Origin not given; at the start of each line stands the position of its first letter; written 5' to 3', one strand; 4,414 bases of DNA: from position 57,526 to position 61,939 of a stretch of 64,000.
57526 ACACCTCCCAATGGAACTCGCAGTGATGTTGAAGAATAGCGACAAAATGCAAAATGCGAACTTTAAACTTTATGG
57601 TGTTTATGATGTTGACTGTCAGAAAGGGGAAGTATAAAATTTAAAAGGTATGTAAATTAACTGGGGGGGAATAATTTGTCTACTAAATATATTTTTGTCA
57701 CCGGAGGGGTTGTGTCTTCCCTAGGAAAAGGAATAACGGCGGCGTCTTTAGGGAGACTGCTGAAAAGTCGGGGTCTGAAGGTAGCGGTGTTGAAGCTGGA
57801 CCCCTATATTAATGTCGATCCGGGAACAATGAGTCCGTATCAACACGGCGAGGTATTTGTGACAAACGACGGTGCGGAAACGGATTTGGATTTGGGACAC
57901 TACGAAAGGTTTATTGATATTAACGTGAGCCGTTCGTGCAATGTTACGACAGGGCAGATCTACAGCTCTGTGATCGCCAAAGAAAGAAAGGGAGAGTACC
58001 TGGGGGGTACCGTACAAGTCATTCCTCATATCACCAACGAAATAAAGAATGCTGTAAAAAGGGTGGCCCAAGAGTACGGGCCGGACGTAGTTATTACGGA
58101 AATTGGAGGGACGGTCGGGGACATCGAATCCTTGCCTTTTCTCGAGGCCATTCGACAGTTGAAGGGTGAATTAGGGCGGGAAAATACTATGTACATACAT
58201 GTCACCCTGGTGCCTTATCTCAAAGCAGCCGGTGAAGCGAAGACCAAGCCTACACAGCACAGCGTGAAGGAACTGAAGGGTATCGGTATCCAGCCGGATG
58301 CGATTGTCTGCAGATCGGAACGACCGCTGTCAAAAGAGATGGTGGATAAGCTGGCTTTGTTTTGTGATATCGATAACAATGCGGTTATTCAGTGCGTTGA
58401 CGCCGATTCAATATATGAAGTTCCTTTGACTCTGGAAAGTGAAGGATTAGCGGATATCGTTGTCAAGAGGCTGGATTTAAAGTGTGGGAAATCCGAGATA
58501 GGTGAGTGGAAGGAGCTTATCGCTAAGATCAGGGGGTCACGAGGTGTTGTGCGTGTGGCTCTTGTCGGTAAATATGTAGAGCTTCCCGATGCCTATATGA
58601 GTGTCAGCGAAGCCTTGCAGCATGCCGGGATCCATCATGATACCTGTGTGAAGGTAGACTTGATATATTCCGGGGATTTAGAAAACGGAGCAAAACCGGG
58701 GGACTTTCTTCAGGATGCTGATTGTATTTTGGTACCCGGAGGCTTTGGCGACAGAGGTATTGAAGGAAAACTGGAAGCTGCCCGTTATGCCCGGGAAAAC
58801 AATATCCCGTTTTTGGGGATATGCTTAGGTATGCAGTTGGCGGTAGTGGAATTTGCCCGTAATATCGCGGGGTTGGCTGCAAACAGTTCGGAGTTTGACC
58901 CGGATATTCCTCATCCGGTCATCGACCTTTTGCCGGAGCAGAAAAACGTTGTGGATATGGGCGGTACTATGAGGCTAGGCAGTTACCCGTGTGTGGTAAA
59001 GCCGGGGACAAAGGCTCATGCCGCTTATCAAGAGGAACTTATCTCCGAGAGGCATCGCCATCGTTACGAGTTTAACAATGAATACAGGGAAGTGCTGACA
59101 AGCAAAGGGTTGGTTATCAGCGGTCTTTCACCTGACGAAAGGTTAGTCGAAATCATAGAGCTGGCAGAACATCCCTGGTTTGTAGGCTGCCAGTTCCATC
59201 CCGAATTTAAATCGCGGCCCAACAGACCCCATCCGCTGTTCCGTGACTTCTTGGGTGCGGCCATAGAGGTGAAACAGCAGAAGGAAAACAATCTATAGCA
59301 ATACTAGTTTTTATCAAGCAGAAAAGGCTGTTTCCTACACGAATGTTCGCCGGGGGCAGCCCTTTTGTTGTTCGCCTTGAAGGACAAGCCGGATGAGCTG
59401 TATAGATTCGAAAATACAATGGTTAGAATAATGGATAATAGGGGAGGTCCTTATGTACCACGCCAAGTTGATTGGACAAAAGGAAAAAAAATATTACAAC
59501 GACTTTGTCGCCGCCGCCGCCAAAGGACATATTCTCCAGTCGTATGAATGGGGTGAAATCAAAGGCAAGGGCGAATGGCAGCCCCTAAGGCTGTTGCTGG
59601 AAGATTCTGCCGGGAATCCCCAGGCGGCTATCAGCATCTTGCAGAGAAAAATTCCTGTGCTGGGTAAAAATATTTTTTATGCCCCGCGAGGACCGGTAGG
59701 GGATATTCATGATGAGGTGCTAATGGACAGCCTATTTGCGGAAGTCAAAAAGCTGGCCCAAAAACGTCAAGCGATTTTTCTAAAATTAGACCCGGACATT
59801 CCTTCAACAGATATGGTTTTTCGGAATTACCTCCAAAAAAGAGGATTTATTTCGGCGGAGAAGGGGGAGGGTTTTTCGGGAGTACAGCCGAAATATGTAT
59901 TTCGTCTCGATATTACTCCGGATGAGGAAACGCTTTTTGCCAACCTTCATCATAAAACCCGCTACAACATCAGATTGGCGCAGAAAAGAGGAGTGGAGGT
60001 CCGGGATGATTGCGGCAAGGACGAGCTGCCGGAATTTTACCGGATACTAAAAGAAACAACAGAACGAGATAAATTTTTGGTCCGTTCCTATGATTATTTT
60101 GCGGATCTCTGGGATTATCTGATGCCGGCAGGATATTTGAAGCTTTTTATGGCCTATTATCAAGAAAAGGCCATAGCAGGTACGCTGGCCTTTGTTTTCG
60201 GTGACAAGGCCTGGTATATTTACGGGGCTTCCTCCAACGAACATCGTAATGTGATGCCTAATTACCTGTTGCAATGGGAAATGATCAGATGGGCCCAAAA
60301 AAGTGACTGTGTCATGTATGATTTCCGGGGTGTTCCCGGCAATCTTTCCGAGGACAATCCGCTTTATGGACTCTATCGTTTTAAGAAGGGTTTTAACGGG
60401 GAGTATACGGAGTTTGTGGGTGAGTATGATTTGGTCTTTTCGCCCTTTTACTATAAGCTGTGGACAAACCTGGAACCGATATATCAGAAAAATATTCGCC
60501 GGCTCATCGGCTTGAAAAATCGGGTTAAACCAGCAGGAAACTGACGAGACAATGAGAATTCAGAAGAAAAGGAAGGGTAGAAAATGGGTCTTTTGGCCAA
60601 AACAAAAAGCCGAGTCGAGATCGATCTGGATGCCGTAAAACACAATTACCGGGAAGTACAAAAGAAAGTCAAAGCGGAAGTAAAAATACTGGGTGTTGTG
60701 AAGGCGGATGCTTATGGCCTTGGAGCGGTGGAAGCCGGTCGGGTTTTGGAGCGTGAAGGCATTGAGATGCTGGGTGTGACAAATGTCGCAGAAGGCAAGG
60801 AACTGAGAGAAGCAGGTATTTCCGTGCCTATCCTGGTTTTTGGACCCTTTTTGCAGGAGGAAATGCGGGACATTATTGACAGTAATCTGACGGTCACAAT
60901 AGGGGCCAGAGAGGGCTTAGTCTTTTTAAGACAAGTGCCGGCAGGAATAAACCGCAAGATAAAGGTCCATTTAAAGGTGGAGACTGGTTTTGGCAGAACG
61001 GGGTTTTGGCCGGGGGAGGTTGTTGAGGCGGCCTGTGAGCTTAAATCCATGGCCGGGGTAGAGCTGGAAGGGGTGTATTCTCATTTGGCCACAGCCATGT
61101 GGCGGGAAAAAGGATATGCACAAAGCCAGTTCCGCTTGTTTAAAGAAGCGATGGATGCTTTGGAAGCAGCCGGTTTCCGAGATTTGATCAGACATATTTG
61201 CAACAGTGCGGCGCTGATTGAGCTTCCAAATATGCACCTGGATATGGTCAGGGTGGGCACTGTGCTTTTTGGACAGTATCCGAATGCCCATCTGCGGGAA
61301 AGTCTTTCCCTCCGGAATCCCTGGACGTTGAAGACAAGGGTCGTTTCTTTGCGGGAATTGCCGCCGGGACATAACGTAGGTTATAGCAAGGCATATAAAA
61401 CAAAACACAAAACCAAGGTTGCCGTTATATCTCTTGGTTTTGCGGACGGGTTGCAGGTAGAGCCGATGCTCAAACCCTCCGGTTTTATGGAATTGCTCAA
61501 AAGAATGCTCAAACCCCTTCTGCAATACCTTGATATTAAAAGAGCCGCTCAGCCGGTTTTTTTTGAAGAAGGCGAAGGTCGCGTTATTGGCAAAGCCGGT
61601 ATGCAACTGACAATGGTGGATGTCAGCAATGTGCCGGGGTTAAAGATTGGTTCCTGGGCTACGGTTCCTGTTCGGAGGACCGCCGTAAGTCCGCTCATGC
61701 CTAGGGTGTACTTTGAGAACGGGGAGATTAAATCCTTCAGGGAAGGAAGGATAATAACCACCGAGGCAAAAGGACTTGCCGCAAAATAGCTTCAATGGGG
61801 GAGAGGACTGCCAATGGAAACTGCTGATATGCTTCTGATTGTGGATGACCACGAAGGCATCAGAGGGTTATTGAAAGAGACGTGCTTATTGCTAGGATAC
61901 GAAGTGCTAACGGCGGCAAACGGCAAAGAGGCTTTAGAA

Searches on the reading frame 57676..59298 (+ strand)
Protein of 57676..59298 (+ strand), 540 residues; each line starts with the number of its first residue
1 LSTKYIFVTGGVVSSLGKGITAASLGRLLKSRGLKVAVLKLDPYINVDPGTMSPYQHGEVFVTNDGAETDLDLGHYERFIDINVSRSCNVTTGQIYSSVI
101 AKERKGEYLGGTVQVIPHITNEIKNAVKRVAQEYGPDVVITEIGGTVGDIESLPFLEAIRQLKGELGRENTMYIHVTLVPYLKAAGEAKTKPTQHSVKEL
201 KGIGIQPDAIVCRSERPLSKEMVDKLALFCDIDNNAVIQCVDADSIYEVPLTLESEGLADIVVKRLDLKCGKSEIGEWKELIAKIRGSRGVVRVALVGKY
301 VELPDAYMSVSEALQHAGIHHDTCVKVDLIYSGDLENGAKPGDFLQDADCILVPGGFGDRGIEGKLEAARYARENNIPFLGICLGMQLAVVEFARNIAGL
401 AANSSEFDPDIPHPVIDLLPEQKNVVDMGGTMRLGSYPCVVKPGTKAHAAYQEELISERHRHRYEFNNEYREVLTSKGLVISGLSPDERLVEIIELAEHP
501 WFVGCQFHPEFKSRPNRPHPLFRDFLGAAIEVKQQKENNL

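Call 44: search_protein_families(library=ncbifam, proteins=[window:57676-59298:+], max_evalue=1e-10)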
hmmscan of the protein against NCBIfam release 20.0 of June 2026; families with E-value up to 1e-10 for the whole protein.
window:57676-59298:+ (540 aa): 3 families
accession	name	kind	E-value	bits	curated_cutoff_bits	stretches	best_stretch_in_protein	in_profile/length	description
NF003792.0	PRK05380.1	equivalog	5e-262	870.3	308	1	2-536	2-533/534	CTP synthase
TIGR00337.1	PyrG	equivalog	9e-257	852.8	462.75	1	2-528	2-526/526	glutamine hydrolyzing CTP synthase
NF004836.1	PRK06186.1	equivalog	6e-40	136.8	260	1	292-529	1-227/228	CTP synthase C-terminal region-related (seleno)protein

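Call 88: list_cluster_members(proteins=[window:57676-59295:+, window:8011-9081:+, window:43935-44825:-])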
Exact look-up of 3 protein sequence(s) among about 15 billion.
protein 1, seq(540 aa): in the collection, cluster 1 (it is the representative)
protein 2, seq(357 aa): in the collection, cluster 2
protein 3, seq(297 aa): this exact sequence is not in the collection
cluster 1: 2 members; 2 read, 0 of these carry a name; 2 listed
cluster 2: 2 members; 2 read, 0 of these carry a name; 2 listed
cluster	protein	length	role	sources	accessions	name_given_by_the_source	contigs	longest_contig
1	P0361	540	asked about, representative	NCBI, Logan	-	-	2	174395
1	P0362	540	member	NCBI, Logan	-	-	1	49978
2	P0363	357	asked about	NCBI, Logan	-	-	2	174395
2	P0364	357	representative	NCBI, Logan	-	-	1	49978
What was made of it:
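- Tried and rejected: The 90% clusters of PyrG and butyrate kinase carry no names (call 88).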

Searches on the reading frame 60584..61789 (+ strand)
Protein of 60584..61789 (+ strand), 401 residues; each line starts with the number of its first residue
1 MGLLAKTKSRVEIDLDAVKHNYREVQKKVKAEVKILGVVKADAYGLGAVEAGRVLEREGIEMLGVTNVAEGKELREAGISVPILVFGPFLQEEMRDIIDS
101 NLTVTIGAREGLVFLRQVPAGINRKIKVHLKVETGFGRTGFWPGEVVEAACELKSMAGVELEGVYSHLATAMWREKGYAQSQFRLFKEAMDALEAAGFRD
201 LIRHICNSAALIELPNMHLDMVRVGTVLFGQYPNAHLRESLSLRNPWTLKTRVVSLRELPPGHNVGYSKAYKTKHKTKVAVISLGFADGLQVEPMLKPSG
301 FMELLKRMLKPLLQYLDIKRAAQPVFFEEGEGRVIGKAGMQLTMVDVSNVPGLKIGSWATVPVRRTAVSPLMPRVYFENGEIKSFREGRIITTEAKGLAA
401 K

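Call 44: search_protein_families(library=ncbifam, proteins=[window:60584-61789:+], max_evalue=1e-10)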
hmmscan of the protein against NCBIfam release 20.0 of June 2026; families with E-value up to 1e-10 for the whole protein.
window:60584-61789:+ (401 aa): 9 families
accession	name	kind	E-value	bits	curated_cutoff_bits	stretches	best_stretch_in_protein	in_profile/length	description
TIGR00492.1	alr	equivalog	4.4e-74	249.6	168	1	9-291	3-287/369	alanine racemase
NF008897.0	PRK11930.1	equivalog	7.7e-68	229.3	804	1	9-291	460-741/822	bifunctional UDP-N-acetylmuramoyl-tripeptide:D-alanyl-D-alanine ligase/alanine racemase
NF033131.1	vanT-G-Cterm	exception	4.8e-62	210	460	1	10-291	4-285/368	serine racemase VanT catalytic subunit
NF033132.1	vanT-CELN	equivalog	6.3e-46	157.1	900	1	9-291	340-621/697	membrane-bound serine racemase VanT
NF009879.0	PRK13340.1-4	subfamily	7.5e-39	133.7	434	1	6-290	39-321/406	alanine racemase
NF002970.2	PRK03646.1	exception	4.8e-38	131.1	600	1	11-290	7-276/356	catabolic alanine racemase DadX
NF000791.0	PRK00053.2-2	equivalog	2.8e-37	128.7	218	1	9-290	2-272/340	alanine racemase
NF033133.1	vanT-L-cat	exception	6e-35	121.1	750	1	7-290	6-288/366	serine racemase VanT-L catalytic subunit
NF000792.0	PRK00053.2-3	equivalog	2.4e-32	112.5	384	1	10-291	5-278/360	alanine racemase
